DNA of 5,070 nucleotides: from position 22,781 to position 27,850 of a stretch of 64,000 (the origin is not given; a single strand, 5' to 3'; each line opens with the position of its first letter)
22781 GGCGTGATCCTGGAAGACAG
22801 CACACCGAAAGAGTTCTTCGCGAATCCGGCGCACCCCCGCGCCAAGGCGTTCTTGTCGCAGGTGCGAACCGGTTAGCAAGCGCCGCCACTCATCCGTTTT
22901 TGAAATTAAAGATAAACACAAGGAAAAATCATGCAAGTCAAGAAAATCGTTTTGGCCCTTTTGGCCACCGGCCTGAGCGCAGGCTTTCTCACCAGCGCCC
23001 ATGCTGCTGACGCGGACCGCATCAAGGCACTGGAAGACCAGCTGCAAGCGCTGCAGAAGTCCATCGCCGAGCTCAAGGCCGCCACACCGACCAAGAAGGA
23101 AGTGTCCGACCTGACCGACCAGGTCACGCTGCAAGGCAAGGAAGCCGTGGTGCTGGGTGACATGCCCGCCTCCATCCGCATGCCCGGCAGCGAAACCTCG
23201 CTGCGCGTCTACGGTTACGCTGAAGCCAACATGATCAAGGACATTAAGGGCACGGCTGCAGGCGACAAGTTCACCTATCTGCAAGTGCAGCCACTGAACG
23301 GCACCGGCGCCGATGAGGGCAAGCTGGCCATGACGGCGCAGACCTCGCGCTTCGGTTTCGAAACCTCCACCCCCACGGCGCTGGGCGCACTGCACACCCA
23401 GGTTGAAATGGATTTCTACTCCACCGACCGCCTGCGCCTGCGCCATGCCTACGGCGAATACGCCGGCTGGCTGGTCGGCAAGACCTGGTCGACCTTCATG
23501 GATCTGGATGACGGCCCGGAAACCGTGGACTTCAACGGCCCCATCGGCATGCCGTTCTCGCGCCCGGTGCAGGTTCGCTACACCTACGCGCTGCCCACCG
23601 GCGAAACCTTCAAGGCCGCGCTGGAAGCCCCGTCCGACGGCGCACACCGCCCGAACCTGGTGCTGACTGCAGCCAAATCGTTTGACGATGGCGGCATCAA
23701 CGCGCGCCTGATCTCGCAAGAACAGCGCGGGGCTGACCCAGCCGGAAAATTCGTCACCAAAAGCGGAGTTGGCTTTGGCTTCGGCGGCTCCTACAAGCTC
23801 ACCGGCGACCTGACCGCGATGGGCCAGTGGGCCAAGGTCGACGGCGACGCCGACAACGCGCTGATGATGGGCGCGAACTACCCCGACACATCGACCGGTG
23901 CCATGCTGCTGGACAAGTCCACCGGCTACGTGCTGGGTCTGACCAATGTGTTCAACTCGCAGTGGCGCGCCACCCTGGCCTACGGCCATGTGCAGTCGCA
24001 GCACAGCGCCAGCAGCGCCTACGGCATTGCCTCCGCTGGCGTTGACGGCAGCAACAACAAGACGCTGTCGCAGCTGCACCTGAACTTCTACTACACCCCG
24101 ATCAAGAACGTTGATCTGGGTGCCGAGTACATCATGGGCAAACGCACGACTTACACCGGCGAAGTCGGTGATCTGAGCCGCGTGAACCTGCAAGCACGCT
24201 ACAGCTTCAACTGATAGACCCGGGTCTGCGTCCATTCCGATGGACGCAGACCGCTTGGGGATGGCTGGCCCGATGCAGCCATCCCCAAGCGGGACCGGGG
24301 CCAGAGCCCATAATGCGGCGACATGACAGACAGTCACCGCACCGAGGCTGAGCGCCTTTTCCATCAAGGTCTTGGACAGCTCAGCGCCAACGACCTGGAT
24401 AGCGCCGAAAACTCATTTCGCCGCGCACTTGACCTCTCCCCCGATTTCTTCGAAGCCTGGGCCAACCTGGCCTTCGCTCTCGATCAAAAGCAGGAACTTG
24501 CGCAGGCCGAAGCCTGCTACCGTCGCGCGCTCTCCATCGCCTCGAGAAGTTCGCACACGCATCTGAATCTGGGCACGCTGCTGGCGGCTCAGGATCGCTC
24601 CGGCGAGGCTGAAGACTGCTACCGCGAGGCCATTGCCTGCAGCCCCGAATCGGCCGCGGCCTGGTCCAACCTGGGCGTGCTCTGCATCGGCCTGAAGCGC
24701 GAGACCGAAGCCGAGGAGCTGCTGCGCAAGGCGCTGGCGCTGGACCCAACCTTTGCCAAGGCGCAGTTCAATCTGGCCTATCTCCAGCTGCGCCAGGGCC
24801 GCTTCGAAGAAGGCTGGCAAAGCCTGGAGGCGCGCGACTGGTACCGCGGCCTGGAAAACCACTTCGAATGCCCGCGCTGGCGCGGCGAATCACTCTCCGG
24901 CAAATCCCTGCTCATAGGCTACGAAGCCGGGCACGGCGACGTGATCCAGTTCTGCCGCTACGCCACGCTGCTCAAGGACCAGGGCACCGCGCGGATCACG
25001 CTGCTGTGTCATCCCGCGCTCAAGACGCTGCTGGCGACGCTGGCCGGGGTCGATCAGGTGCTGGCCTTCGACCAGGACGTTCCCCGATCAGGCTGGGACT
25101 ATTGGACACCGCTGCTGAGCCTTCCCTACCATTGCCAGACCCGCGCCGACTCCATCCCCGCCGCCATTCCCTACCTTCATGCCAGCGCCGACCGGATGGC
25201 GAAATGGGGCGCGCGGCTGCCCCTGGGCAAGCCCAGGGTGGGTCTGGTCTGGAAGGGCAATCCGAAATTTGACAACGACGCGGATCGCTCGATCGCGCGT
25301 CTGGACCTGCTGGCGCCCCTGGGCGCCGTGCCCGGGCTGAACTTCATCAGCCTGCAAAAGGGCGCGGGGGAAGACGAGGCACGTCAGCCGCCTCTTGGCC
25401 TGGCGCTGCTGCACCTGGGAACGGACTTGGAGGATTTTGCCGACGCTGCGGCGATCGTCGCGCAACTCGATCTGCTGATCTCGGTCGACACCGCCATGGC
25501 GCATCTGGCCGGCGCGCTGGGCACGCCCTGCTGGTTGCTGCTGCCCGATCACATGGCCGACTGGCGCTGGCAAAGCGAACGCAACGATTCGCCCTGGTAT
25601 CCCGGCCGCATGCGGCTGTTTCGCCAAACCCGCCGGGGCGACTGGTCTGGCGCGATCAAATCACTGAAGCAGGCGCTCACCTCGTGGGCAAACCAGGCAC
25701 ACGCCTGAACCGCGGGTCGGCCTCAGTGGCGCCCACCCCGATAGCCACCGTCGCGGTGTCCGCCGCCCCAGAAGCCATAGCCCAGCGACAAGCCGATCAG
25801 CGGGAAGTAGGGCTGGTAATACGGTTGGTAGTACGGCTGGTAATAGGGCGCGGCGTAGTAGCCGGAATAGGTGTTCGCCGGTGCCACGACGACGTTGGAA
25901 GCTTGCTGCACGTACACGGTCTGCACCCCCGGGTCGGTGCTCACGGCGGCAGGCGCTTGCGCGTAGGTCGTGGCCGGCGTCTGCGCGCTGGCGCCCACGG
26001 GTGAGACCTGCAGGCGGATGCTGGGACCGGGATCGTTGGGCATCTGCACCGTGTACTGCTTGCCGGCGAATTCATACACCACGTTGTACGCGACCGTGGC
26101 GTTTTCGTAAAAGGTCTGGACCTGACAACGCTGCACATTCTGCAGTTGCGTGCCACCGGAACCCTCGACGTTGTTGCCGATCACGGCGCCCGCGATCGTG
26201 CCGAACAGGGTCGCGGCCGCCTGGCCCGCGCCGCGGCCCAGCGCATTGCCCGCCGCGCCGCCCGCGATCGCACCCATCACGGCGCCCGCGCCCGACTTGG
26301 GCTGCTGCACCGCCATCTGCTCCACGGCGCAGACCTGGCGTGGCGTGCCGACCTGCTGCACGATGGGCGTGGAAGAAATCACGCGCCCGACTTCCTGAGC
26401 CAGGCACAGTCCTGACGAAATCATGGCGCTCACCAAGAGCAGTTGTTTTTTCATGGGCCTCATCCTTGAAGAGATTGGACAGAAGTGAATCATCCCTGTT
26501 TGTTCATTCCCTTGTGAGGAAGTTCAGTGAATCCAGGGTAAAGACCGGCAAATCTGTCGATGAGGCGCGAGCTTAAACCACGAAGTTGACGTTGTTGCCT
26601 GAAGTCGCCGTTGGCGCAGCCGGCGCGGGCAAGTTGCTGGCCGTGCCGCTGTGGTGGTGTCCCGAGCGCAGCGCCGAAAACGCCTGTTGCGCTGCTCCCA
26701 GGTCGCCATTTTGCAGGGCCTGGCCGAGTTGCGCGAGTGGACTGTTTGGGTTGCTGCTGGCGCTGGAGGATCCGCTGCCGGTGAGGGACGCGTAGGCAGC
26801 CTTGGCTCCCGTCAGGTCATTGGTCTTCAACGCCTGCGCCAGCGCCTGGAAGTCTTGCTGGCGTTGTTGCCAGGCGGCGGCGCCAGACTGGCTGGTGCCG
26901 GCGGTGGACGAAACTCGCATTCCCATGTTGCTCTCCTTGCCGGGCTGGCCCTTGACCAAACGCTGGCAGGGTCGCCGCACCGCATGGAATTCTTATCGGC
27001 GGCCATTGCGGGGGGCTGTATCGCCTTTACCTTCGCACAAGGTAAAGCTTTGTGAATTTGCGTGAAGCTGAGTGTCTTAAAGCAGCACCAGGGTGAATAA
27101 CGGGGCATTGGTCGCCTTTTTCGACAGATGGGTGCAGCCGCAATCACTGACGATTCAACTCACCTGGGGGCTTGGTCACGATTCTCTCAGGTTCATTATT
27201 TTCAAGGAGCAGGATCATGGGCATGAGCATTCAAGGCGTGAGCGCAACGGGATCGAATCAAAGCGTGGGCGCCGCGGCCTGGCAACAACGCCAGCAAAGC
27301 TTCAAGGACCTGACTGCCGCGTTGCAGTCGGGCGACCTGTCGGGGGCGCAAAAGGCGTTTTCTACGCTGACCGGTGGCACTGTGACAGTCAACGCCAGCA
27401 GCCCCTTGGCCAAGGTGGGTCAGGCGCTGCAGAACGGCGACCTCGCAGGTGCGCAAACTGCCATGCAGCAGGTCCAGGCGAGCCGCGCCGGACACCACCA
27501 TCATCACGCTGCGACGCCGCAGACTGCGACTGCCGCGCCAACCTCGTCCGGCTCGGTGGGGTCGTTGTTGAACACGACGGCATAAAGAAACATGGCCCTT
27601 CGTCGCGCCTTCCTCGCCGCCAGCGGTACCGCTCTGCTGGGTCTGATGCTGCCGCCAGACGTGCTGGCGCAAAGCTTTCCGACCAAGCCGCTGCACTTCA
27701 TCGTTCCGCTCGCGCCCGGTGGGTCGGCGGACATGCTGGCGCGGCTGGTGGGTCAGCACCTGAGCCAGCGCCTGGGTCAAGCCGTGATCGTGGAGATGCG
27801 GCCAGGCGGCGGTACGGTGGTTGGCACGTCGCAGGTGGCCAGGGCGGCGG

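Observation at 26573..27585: Divergently transcribed paralogous small His-rich proteins with an internal two-fold repeat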

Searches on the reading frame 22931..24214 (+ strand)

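Call 13: search_protein_families(library=pfam, proteins=[window:22931-24214:+], max_evalue=0.001)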
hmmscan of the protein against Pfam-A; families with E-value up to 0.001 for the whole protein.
window:22931-24214:+ (427 aa): 2 families
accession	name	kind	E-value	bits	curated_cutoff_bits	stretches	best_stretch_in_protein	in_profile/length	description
PF19577.5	DcaP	-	1.3e-31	110.5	27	1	86-426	64-410/410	DcaP outer membrane protein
PF02530.20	Porin_2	-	7.6e-09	35.9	22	1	84-400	27-326/357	Porin subfamily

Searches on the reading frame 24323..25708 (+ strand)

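Call 13: search_protein_families(library=pfam, proteins=[window:24323-25708:+], max_evalue=0.001)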
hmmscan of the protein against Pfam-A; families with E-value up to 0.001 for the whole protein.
window:24323-25708:+ (461 aa): 16 families
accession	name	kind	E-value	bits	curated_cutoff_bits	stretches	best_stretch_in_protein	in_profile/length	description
PF00515.34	TPR_1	-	3.1e-28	96.8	27.8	2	111-144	1-34/34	Tetratricopeptide repeat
PF07719.23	TPR_2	-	6.2e-27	91.9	27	2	111-143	1-33/34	Tetratricopeptide repeat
PF13414.12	TPR_11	-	7.9e-24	83.5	26.8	2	129-159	12-42/42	TPR repeat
PF13431.12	TPR_17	-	1.3e-23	81.6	24.4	3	133-165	1-33/34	Tetratricopeptide repeat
PF13181.12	TPR_8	-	2.6e-20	71.2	25.7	2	111-143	1-33/34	Tetratricopeptide repeat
PF13432.12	TPR_16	-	1.4e-17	64.3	32.7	2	81-142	1-62/65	Tetratricopeptide repeat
PF14559.12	TPR_19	-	1.3e-15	57.9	25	2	20-71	2-53/68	Tetratricopeptide repeat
PF13424.12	TPR_12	-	5.1e-14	52.7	30.1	2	79-141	5-75/77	Tetratricopeptide repeat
PF13428.12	TPR_14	-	9.3e-12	44.8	23.5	0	80-119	4-43/44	Tetratricopeptide repeat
PF13176.12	TPR_7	-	6.7e-11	41.8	27.9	0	113-143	1-33/36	Tetratricopeptide repeat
PF23914.1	TPR_CcmH_CycH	-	4.6e-08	33.5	42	0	101-159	40-98/158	Cytochrome c-type biogenesis protein H TPR domain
PF13374.12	TPR_10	-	9.3e-08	32.3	27.5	0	82-106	7-31/42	Tetratricopeptide repeat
PF24575.1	TPR_Slam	-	9e-05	23.3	35.2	0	46-98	51-102/104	Surface lipoprotein assembly modifier, N-terminal TPR repeats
PF02259.29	FAT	-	0.00016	21.5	24.2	0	15-56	253-296/343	FAT domain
PF01075.23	Glyco_transf_9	-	0.00025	20.9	22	1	372-402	174-204/247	Glycosyltransferase family 9 (heptosyltransferase)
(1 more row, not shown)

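Call 29: search_protein_families(library=ncbifam, proteins=[window:24323-25708:+], max_evalue=0.001)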
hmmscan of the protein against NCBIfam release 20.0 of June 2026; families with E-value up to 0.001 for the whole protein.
window:24323-25708:+ (461 aa): 17 families
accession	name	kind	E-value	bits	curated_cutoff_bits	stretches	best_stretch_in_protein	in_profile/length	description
TIGR02521.1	type_IV_pilW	equivalog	2e-21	76.6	154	1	13-169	35-193/234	type IV pilus biogenesis/stability protein PilW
TIGR02917.1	PEP_TPR_lipo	equivalog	1.3e-19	69.6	312.2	2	56-170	138-252/899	XrtA/PEP-CTERM system TPR-repeat protein PrsT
NF033762.1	social_mot_Tgl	equivalog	4.2e-15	55.8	225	2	75-169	29-124/252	social motility TPR repeat lipoprotein Tgl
NF033920.0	C39_PA2778_fam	equivalog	1.8e-13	50.5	150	2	10-73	191-254/255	PA2778 family cysteine peptidase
NF040959.1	MamA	equivalog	6.5e-13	48.6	200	2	62-167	90-195/204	magnetosome protein MamA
NF033758.1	gliding_GltE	equivalog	2.4e-11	43.3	225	1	15-140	228-354/411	adventurous gliding motility TPR repeat lipoprotein GltE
TIGR00990.1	3a0801s09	subfamily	1.5e-08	33.8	757.25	1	13-169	403-566/615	mitochondrial import receptor subunit TOM70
TIGR02552.1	LcrH_SycD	equivalog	2.4e-08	33.8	104.8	2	10-111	19-120/136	SycD/LcrH family type III secretion system chaperone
NF047371.1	FlcA_CTERM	equivalog_domain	6.6e-08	31.5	300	1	8-89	121-201/646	periplasmic flagellar collar protein FlcA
NF052415.1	T3SS_chap_SctY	equivalog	1.2e-06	29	70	0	115-169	10-64/106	type III secretion apparatus assembly chaperone SctY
TIGR04510.1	mod_pep_cyc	subfamily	1.3e-06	27.2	400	1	11-169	400-623/814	putative peptide modification system cyclase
TIGR00540.1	TPR_hemY_coli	hypoth_equivalog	2.1e-05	23.5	142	0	16-69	331-385/385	heme biosynthesis-associated TPR protein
NF008391.2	PRK11189.1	equivalog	3.4e-05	23.5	250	0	27-97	83-153/297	lipoprotein NlpI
NF047507.1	TPR_BatC_Lepto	exception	3.8e-05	23.3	175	0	8-62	95-148/214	TPR repeat-containing protein BatC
NF008757.0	PRK11788.1-5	equivalog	0.00014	21.2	363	0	125-169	194-238/388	lipopolysaccharide assembly protein LapB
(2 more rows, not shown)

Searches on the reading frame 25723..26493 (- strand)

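Call 13: search_protein_families(library=pfam, proteins=[window:25723-26493:-], max_evalue=0.001)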
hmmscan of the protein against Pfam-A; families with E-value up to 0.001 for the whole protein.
window:25723-26493:- (256 aa): 1 family
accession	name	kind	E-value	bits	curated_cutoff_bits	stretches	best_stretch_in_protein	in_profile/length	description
PF05433.20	Rick_17kDa_Anti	-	6.9e-07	29.5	24.2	1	70-109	2-42/43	Glycine zipper 2TM domain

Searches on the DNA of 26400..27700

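Call 44: search_rna_families(source=window, start=26400, end=27700, threshold=evalue, max_evalue=5)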
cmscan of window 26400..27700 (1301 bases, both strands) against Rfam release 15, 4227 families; matches with E-value up to 5: 1.
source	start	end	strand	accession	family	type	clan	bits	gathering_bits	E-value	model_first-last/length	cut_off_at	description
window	27390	27435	-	RF01390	isrG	Gene; sRNA;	-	12.4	100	1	1-279/279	no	isrG Hfq binding RNA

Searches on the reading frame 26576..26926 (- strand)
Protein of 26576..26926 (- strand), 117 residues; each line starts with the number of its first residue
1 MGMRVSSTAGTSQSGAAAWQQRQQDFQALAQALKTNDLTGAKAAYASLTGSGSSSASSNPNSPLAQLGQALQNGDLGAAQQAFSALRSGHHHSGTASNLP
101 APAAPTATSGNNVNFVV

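Call 92: list_cluster_members(proteins=[window:26576-26926:-])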
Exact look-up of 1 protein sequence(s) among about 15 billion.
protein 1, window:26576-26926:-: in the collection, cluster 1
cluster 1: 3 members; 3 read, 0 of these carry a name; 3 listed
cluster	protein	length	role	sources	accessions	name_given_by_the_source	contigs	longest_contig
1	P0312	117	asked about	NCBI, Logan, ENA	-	-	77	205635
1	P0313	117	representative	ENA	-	-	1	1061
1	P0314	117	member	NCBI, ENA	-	-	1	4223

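Call 110: search_protein_families(library=padloc, proteins=[window:26576-26926:-], max_evalue=0.01)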
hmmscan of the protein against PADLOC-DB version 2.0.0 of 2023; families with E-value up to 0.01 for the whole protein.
window:26576-26926:- (117 aa): 0 families

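Call 115: predict_structure(alignment_id=A7)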
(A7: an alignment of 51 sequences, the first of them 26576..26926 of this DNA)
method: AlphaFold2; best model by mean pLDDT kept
length: 117 residues; sequences in the alignment: 51
mean_pLDDT: 67.3   pTM: 0.49
mean pLDDT of the five models: 67.3, 64.1, 64.0, 63.9, 62.8
residues with pLDDT >= 90: 5; 70-90: 56; 50-70: 17; < 50: 39
segments of 3 or more residues with pLDDT < 50: 6-13, 53-55, 91-117
pLDDT, mean of each block of 10 residues (from residue 1): 50 62 86 89 83 54 84 88 78 44 42 40
secondary structure, 60 per line:
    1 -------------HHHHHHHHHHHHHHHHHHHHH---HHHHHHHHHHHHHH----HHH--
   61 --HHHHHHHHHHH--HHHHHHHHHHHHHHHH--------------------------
elements in order: H14-34 H38-51 H63-73 H76-91
